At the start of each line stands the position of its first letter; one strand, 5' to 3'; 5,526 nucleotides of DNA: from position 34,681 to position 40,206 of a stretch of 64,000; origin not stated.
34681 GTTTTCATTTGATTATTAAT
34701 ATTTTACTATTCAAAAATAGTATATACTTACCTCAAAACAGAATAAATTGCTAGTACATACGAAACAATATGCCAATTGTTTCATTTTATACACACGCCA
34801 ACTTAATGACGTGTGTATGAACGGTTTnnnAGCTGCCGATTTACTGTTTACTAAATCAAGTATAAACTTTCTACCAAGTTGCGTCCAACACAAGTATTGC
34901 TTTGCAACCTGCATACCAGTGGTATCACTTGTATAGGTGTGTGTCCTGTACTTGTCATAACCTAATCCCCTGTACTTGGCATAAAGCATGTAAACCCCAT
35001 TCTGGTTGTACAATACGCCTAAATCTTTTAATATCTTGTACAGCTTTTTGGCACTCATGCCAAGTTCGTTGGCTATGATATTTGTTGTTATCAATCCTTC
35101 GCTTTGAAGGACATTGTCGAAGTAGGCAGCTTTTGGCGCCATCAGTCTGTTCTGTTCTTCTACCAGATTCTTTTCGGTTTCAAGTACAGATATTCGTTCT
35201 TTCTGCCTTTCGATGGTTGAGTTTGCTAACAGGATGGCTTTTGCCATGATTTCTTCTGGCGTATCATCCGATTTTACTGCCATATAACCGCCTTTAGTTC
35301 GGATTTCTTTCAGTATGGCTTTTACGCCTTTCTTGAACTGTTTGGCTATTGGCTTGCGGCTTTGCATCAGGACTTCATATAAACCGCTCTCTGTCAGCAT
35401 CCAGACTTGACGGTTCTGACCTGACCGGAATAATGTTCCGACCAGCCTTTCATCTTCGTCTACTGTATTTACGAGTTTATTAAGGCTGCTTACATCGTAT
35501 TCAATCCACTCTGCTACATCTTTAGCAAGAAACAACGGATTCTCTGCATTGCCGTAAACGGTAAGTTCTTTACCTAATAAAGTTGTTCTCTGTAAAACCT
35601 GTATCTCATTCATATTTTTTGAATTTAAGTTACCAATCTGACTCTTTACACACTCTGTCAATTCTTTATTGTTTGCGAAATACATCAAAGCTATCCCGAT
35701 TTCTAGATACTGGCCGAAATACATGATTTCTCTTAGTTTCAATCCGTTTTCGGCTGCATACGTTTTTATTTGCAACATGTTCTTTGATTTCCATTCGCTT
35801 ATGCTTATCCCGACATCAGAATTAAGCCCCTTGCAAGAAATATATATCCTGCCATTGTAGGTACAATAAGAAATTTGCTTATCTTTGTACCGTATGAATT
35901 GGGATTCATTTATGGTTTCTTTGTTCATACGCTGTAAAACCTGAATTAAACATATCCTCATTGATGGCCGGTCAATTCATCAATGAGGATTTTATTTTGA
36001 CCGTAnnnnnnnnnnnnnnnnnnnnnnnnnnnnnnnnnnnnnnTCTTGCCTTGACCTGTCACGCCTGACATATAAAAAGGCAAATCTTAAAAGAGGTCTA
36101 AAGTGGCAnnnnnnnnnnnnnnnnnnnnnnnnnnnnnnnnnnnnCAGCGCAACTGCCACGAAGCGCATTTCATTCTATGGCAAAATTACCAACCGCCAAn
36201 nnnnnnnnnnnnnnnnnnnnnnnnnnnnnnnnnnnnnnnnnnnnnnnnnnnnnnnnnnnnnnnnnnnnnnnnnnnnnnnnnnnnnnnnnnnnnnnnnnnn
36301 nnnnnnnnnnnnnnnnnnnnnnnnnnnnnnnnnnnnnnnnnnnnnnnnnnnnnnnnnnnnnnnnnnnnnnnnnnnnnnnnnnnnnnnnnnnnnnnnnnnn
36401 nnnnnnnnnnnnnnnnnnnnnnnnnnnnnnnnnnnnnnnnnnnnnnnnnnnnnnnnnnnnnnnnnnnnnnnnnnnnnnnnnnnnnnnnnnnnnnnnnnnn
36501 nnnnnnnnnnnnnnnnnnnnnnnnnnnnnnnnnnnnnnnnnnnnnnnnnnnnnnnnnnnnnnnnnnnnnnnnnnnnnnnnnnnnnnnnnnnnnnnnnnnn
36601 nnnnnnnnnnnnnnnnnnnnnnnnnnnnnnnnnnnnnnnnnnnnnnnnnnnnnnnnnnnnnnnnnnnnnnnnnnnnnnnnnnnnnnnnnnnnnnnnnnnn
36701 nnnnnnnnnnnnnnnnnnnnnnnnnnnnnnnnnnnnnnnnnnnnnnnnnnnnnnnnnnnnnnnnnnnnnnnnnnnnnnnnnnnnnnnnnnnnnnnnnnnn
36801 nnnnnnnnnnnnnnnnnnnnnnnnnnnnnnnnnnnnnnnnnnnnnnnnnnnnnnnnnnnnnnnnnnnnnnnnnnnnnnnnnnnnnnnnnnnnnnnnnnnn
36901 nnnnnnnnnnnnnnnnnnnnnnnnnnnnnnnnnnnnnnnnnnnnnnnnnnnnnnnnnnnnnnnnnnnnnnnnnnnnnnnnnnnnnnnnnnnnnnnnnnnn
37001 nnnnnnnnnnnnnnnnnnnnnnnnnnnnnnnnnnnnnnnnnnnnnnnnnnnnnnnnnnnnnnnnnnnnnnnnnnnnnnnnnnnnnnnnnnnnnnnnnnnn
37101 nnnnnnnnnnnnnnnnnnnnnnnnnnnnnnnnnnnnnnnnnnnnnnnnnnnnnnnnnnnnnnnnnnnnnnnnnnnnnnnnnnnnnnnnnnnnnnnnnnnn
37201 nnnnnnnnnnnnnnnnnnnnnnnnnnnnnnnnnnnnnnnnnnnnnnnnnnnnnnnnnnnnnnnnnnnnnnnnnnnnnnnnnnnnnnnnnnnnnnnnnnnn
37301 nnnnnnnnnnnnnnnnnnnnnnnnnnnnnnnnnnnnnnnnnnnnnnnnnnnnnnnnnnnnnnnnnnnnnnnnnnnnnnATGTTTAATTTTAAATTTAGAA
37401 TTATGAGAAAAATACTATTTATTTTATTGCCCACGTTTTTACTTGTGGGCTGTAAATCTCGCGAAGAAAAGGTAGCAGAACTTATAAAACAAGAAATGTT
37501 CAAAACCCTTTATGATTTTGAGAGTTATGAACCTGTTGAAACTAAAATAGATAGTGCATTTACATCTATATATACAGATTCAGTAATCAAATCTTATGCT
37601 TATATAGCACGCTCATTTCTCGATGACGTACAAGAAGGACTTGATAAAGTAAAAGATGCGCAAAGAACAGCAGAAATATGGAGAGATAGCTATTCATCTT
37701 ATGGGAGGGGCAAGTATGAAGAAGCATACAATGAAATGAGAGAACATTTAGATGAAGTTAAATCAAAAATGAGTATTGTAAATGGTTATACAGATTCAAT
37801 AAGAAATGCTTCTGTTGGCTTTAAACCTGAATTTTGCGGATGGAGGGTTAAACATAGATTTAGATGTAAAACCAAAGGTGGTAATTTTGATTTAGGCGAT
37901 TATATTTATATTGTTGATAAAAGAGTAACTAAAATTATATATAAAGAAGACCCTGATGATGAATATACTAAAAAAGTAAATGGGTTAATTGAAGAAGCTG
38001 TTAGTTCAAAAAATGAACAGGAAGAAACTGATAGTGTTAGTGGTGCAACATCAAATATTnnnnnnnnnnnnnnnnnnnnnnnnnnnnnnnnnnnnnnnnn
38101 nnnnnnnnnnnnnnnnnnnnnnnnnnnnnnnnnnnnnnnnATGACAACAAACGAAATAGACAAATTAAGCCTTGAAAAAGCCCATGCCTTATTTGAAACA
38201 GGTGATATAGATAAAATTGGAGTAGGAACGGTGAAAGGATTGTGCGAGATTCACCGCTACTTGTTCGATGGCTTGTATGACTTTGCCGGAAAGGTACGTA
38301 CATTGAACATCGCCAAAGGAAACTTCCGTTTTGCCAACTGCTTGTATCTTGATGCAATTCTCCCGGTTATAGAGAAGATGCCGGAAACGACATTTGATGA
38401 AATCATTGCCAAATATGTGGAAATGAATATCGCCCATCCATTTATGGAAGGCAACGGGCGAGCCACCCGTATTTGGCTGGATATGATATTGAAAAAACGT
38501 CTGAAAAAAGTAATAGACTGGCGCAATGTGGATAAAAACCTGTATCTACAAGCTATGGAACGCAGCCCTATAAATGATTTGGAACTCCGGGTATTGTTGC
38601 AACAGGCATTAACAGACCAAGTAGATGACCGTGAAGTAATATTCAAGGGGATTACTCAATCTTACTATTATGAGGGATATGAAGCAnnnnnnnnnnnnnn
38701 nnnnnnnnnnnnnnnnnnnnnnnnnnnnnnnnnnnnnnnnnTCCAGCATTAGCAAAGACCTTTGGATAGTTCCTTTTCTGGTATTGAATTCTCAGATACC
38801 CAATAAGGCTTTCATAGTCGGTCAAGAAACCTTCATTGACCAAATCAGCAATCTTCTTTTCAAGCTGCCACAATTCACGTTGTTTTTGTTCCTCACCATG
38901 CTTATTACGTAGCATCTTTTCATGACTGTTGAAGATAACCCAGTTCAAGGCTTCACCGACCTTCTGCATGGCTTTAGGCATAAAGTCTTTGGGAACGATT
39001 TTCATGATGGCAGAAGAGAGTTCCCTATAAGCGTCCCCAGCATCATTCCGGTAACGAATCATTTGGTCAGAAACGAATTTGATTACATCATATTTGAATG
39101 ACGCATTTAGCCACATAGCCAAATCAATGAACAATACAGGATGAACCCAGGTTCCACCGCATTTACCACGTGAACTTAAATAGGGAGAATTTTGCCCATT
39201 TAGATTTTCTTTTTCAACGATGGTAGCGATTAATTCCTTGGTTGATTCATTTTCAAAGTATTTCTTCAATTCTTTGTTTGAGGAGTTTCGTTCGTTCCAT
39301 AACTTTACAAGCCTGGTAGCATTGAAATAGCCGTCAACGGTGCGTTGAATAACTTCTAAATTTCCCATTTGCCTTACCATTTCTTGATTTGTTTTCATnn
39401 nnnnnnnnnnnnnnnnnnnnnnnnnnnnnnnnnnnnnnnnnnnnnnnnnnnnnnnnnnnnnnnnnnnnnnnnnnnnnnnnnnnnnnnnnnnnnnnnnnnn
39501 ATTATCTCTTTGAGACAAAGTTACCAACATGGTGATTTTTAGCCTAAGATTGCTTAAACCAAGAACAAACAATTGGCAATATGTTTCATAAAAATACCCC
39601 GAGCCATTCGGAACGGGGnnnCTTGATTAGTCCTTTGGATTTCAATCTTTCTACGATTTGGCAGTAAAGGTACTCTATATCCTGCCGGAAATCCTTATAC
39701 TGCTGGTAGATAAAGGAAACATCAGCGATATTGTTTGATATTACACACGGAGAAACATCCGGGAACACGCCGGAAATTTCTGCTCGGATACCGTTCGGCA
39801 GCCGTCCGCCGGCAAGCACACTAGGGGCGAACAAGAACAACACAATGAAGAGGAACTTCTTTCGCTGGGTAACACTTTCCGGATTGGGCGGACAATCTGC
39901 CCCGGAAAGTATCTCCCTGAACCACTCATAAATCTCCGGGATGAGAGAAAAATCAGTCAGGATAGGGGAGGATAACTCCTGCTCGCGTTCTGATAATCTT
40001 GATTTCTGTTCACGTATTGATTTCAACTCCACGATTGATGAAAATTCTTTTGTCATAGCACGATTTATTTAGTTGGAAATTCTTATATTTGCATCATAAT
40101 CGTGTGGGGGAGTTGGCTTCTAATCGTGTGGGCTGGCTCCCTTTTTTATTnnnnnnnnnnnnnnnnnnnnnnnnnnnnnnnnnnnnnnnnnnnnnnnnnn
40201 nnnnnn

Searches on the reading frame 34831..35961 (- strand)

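Call 59: search_protein_families(library=phrogs, max_evalue=0.00001, proteins=[window:34831-35961:-])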
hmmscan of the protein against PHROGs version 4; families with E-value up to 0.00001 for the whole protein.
window:34831-35961:- (377 aa): 14 families
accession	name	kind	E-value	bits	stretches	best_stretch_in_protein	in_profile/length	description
phrog_130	-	transcription regulation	5.8e-54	184.9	1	26-373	102-410/480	anti-repressor Ant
phrog_63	-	transcription regulation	3.9e-25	90.1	1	175-371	175-356/431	anti-repressor Ant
phrog_463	-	transcription regulation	3.7e-24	86.6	1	117-271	2-155/250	anti-repressor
phrog_2899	-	transcription regulation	3.9e-21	76.8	1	117-289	4-174/263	anti-repressor Ant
phrog_2593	-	transcription regulation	6.6e-19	69.6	1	112-261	11-177/255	anti-repressor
phrog_7940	-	unknown function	1.1e-16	62.2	1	117-316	1-211/252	-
phrog_2011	-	transcription regulation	8.2e-13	49.7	1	131-247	12-135/275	anti-repressor Ant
phrog_25289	-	unknown function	1.6e-10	42.2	1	308-372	2-65/79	-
phrog_2977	-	transcription regulation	4.5e-10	40.5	1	93-205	34-149/150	anti-repressor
phrog_5060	-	transcription regulation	6.8e-10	40.3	1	140-274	25-166/224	anti-repressor Ant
phrog_9976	-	transcription regulation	7.8e-10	39.9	1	131-227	9-104/188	anti-repressor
phrog_245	-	transcription regulation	1.4e-09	38.9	1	113-264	26-174/319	anti-repressor Ant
phrog_25722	-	unknown function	2.2e-08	35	1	143-236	26-120/150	-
phrog_373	-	transcription regulation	4.8e-06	27.1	1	104-288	61-246/373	anti-repressor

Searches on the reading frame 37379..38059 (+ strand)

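Call 3: search_protein_families(library=pfam, proteins=[window:37379-38059:+], max_evalue=0.1)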
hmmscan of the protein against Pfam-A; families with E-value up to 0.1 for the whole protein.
window:37379-38059:+ (227 aa): 2 families
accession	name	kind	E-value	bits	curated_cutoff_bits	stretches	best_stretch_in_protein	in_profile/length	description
PF02249.22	MCR_alpha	-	0.0053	17.7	25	1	62-125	20-83/127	Methyl-coenzyme M reductase alpha subunit, C-terminal domain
PF04670.18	Gtr1_RagA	-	0.063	13.1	22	0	29-85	129-181/232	Gtr1/RagA G protein conserved region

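Call 4: search_protein_families(library=padloc, proteins=[window:37379-38059:+], max_evalue=0.1)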
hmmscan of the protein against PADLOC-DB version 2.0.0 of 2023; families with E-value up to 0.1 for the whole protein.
window:37379-38059:+ (227 aa): 0 families

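Call 5: search_protein_families(library=phrogs, proteins=[window:37379-38059:+], max_evalue=0.1)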
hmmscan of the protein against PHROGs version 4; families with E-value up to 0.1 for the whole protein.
window:37379-38059:+ (227 aa): 4 families
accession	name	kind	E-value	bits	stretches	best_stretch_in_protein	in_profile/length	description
phrog_21933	-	unknown function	3.2e-07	31.3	2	123-187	73-133/139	-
phrog_2320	-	unknown function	0.0015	19.3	1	7-46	15-61/171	-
phrog_902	-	unknown function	0.0061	17.9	1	3-36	2-35/118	-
phrog_30647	-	unknown function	0.055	14.4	0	120-187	94-160/186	-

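Call 6: search_protein_families(library=ncbifam, proteins=[window:37379-38059:+], max_evalue=0.1)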
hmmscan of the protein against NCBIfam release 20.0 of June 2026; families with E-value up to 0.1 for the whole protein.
window:37379-38059:+ (227 aa): 0 families

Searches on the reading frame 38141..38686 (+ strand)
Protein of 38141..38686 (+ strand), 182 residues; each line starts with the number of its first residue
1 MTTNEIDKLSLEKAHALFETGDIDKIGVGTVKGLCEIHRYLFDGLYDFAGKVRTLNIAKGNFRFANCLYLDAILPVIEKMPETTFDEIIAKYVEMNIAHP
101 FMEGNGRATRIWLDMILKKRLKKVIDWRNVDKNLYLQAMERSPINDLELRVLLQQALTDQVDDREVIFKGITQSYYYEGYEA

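Call 3: search_protein_families(library=pfam, proteins=[window:38141-38686:+], max_evalue=0.1)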
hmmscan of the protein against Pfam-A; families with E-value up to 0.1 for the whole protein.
window:38141-38686:+ (182 aa): 1 family
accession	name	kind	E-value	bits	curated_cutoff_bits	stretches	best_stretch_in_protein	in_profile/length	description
PF02661.23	Fic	-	4e-11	44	24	1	31-117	4-93/93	Fic/DOC family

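Call 4: search_protein_families(library=padloc, proteins=[window:38141-38686:+], max_evalue=0.1)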
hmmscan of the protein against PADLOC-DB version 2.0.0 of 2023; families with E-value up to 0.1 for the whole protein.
window:38141-38686:+ (182 aa): 10 families
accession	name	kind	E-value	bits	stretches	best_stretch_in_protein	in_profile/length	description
PDLC04842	PDC-S04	-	1.1e-95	317.2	1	3-181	16-194/202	-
PDLC04841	PDC-S04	-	1.3e-80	269.2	1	3-179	114-290/292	-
PDLC04838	PDC-S04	-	5.5e-30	102.7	1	27-160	61-205/209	-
PDLC04839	PDC-S04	-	6.9e-27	92.4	1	15-148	47-192/205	-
PDLC05078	PDC-S72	-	2.7e-07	28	1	3-61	79-132/377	-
PDLC04837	PDC-S04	-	1.8e-06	25.4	1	71-149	137-215/234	-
PDLC04836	PDC-S04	-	3e-06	24.6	1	72-146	142-216/244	-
PDLC04840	PDC-S04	-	3.9e-06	24.8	1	82-157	139-212/227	-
PDLC03963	SoFic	-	0.0053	14.2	1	93-117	188-212/361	-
PDLC04966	PDC-S24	-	0.028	11.3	1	99-120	318-339/497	-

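Call 5: search_protein_families(library=phrogs, proteins=[window:38141-38686:+], max_evalue=0.1)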
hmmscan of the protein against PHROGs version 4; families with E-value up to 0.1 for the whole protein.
window:38141-38686:+ (182 aa): 5 families
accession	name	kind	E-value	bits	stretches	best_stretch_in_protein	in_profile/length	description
phrog_12747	-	unknown function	7.5e-20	72.4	1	30-138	55-177/211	-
phrog_23170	-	unknown function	9e-08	33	1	90-141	116-171/191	-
phrog_5978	-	unknown function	5.6e-05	23.4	1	93-120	194-221/364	-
phrog_10690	-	unknown function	9.4e-05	22.6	0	89-117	270-298/346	-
phrog_11900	-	unknown function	0.00012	22.6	1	83-166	141-223/230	-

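Call 6: search_protein_families(library=ncbifam, proteins=[window:38141-38686:+], max_evalue=0.1)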
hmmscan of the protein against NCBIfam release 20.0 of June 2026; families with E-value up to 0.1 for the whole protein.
window:38141-38686:+ (182 aa): 4 families
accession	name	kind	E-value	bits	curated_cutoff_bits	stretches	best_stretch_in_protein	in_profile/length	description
NF046029.1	ProtAdlyltaseNmFic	equivalog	9.9e-92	305.5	230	1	4-179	2-177/177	protein adenylyltransferase Fic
NF007672.0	PRK10347.1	equivalog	1.5e-16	60.7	181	1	32-158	57-194/200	putative adenosine monophosphate-protein transferase Fic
NF045983.1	ProtAdnltaseVbhT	equivalog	5.4e-13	48.8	800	1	33-168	58-205/419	type II toxin-antitoxin system protein adenylyltransferase VbhT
TIGR02613.1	mob_myst_B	hypoth_equivalog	1.4e-09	38.1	124.4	1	30-131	50-155/186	mobile mystery protein B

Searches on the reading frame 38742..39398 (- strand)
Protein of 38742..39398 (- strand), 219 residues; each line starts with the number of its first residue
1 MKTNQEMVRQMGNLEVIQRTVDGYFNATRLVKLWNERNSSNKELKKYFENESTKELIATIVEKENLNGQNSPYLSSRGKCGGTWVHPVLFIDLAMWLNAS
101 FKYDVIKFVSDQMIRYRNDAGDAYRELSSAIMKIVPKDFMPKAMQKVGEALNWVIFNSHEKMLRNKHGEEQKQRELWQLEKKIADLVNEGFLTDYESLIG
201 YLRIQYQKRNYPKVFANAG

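Call 3: search_protein_families(library=pfam, proteins=[window:38742-39398:-], max_evalue=0.1)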
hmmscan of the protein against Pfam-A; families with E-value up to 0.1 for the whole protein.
window:38742-39398:- (219 aa): 3 families
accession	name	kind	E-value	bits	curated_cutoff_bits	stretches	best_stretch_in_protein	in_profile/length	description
PF04383.19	KilA-N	-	1.5e-20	73.5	23.8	1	13-110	5-102/107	KilA-N domain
PF08785.16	Ku_PK_bind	-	0.022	15.4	25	0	159-205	6-56/120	Ku C terminal domain like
PF20092.4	DUF6483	-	0.096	13.5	24.1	0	137-199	4-67/119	Family of unknown function (DUF6483)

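Call 4: search_protein_families(library=padloc, proteins=[window:38742-39398:-], max_evalue=0.1)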
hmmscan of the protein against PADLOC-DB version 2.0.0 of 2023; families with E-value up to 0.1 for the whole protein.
window:38742-39398:- (219 aa): 1 family
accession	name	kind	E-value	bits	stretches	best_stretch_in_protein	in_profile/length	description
PDLC04962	PDC-S22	-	0.0014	15.8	1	74-107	101-134/281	-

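Call 5: search_protein_families(library=phrogs, proteins=[window:38742-39398:-], max_evalue=0.1)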
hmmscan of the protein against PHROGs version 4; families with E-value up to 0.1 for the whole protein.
window:38742-39398:- (219 aa): 7 families
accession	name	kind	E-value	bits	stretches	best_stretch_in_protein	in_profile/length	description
phrog_6095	-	lysis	5.4e-22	79.5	1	15-139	11-137/217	amidase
phrog_129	-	transcription regulation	2.5e-18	67.9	1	17-110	13-106/273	transcriptional regulator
phrog_2812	-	unknown function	3e-12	47.6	1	17-107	12-99/288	-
phrog_1136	-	unknown function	3.1e-07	31.3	1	19-109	16-100/244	-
phrog_8274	-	unknown function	0.0012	19.2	1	35-127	32-123/354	-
phrog_10441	-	unknown function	0.0013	20.1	1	74-113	9-48/126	-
phrog_9416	-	unknown function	0.095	14.2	0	125-178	9-64/101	-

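Call 6: search_protein_families(library=ncbifam, proteins=[window:38742-39398:-], max_evalue=0.1)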
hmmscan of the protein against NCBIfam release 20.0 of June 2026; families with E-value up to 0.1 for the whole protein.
window:38742-39398:- (219 aa): 2 families
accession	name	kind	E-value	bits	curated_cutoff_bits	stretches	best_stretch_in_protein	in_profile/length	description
TIGR04562.1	TIGR04562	subfamily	0.032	13.4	140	1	101-171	281-331/356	TIGR04552 family protein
NF052408.1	NOVXTKCP_fam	equivalog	0.041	14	60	1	81-104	19-42/46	NOVXTKCP family nitrogen cycling protein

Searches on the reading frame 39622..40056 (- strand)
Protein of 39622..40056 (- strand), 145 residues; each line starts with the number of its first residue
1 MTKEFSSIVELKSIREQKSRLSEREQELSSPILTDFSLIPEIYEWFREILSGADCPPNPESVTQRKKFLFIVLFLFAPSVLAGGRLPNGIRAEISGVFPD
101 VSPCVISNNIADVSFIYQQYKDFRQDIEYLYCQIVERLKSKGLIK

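Call 3: search_protein_families(library=pfam, proteins=[window:39622-40056:-], max_evalue=0.1)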
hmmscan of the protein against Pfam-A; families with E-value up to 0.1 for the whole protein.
window:39622-40056:- (145 aa): 0 families

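Call 4: search_protein_families(library=padloc, proteins=[window:39622-40056:-], max_evalue=0.1)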
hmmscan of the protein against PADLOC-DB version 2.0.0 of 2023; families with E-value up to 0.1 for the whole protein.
window:39622-40056:- (145 aa): 0 families

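Call 5: search_protein_families(library=phrogs, proteins=[window:39622-40056:-], max_evalue=0.1)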
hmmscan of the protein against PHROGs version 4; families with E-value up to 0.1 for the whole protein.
window:39622-40056:- (145 aa): 1 family
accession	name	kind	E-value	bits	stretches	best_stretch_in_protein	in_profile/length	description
phrog_38368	-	unknown function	1.7e-14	55.2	1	8-143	16-149/150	-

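Call 6: search_protein_families(library=ncbifam, proteins=[window:39622-40056:-], max_evalue=0.1)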
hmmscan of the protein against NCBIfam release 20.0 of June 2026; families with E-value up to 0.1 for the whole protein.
window:39622-40056:- (145 aa): 1 family
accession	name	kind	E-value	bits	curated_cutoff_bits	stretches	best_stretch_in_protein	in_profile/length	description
NF040495.1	tranport_ArsG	equivalog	0.0027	17.1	200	1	92-125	10-43/225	aromatic aminobenezylarsenical efflux permease ArsG family transporter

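Call 35: find_related_loci(query=window:39622-40056:-, collection=viral_contigs, flank=10000)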
Query window:39622-40056:- (145 aa) in viral_contigs; peptide patterns used: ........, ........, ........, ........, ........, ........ (x = any residue, [..] = any of these).
203 stretches matched a pattern; 189 encode a relative of the query (tblastn E <= 1e-3); the best 80 are kept; 80 distinct loci.
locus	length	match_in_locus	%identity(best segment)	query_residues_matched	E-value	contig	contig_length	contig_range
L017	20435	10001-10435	100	1-145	7e-94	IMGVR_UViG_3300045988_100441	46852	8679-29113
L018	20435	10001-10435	100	1-145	7e-94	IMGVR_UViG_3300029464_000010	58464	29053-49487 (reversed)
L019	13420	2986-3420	100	1-145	7e-94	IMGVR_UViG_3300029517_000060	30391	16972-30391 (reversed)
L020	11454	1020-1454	100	1-145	7e-94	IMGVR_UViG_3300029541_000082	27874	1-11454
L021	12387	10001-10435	100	1-145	7e-94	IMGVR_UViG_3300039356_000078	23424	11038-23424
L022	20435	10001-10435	100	1-145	7e-94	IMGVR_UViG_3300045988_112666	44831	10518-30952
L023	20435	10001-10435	99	1-145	8e-93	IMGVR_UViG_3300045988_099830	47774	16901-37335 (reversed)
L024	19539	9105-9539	97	1-145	1e-91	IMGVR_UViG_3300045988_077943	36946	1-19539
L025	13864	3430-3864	98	1-145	1e-91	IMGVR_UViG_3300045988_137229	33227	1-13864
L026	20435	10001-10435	98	1-145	6e-92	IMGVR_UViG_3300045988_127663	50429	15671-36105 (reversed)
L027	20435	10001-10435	98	1-145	2e-91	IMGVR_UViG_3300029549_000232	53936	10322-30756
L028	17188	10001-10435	98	1-145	2e-91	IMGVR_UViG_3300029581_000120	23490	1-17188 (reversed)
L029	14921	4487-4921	97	1-145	4e-91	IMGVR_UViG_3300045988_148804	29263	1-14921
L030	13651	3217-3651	97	1-145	4e-91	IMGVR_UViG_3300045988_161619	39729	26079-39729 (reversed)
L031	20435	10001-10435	97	1-145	1e-90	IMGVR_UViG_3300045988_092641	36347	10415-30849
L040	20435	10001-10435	97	1-145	3e-90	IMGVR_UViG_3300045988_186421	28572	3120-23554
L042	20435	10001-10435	96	1-145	4e-90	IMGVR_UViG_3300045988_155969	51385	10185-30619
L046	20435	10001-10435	97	1-145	4e-90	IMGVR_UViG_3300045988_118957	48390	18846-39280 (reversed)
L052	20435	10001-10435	96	1-145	2e-89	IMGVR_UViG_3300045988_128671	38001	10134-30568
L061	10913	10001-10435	94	1-145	2e-89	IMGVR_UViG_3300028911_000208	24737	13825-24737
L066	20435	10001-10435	94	1-145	2e-89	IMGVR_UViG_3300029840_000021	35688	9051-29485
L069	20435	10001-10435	96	1-145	2e-89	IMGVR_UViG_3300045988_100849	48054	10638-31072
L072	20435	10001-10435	96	1-145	3e-89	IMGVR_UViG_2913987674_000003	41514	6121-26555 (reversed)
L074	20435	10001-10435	96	1-145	2e-89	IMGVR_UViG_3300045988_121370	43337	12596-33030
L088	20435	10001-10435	93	1-145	1e-88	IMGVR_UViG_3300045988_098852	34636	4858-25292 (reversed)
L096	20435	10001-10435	94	1-145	2e-88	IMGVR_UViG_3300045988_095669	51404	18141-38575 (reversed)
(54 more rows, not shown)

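Call 41: search_protein_families(library=padloc, max_evalue=0.01, proteins=[L069:9020-9883:-, L042:6320-7174:-, L052:7488-8033:-, L088:8323-8805:-, L040:7717-8451:-, L061:5954-8407:-, L027:5409-8366:+, L096:8064-8909:+, L046:7197-8204:+, L066:7245-7835:+])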
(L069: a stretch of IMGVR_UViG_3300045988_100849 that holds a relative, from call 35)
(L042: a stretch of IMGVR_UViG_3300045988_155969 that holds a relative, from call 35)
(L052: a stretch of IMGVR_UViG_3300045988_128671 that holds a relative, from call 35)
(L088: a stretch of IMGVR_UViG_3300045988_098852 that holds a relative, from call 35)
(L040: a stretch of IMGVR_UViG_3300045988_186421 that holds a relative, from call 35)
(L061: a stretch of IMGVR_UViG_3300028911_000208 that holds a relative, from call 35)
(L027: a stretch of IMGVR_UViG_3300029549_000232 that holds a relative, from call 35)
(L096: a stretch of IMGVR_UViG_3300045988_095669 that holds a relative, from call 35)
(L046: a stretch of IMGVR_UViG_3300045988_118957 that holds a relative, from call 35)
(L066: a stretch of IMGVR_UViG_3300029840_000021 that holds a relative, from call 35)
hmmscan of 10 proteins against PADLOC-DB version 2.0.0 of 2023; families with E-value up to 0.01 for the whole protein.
L069:9020-9883:- (287 aa): 0 families

L042:6320-7174:- (284 aa): 0 families

L052:7488-8033:- (181 aa): 0 families

L088:8323-8805:- (160 aa): 0 families

L040:7717-8451:- (244 aa): 1 family
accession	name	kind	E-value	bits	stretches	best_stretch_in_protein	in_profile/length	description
PDLC02331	AbiGi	-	9.1e-48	160.9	1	3-244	15-260/260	AbiGi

L061:5954-8407:- (817 aa): 0 families

L027:5409-8366:+ (985 aa): 1 family
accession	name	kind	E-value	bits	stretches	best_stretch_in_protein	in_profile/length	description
PDLC03419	REase_II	-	2.5e-05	20.8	1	368-480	17-117/695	Type II restriction enzyme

L096:8064-8909:+ (281 aa): 0 families

L046:7197-8204:+ (335 aa): 0 families

L066:7245-7835:+ (196 aa): 0 families

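Call 42: search_protein_families(library=pfam, max_evalue=0.01, proteins=[L069:9020-9883:-, L042:6320-7174:-, L052:7488-8033:-, L088:8323-8805:-, L040:7717-8451:-, L061:5954-8407:-, L027:5409-8366:+, L096:8064-8909:+, L046:7197-8204:+, L066:7245-7835:+])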
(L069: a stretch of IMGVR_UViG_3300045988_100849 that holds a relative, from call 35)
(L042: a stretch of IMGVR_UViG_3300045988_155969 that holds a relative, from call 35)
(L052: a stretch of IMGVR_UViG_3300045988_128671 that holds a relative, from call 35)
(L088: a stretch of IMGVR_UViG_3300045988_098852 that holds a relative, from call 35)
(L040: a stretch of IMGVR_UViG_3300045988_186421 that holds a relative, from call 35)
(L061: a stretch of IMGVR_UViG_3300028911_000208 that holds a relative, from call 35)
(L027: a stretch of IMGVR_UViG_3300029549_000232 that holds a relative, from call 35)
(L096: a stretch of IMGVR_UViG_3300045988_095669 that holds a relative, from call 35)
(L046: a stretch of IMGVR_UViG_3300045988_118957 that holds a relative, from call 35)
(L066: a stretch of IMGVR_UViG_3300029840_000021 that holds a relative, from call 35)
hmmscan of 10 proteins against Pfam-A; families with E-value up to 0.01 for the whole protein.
L069:9020-9883:- (287 aa): 0 families

L042:6320-7174:- (284 aa): 1 family
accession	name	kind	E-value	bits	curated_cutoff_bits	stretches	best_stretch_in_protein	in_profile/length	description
PF10987.13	DUF2806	-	3.8e-23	82.9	24.5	1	74-168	11-103/221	Protein of unknown function (DUF2806)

L052:7488-8033:- (181 aa): 0 families

L088:8323-8805:- (160 aa): 0 families

L040:7717-8451:- (244 aa): 1 family
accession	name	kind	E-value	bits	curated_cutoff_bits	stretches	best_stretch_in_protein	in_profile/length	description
PF10899.13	AbiGi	-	2.2e-42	145.6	22.4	1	28-201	5-184/185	Putative abortive phage resistance protein AbiGi, antitoxin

L061:5954-8407:- (817 aa): 0 families

L027:5409-8366:+ (985 aa): 3 families
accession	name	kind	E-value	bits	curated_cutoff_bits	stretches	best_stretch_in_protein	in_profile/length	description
PF24391.1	HD-CE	-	8.5e-43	147.4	27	1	47-314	1-261/263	HD-CE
PF13589.12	HATPase_c_3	-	2.2e-10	41.1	25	1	376-502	3-114/137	Histidine kinase-, DNA gyrase B-, and HSP90-like ATPase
PF02518.31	HATPase_c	-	2.1e-07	31.8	26.4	1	378-489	8-97/111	Histidine kinase-, DNA gyrase B-, and HSP90-like ATPase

L096:8064-8909:+ (281 aa): 0 families

L046:7197-8204:+ (335 aa): 0 families

L066:7245-7835:+ (196 aa): 0 families

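Call 76: search_protein_families(library=pfam, max_evalue=0.01, proteins=[L074:8384-8863:-, L072:8107-8586:-])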
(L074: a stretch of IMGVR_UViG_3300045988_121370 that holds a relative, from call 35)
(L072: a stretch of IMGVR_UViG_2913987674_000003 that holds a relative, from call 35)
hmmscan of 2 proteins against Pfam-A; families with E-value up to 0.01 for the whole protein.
L074:8384-8863:- (159 aa): 0 families

L072:8107-8586:- (159 aa): 0 families
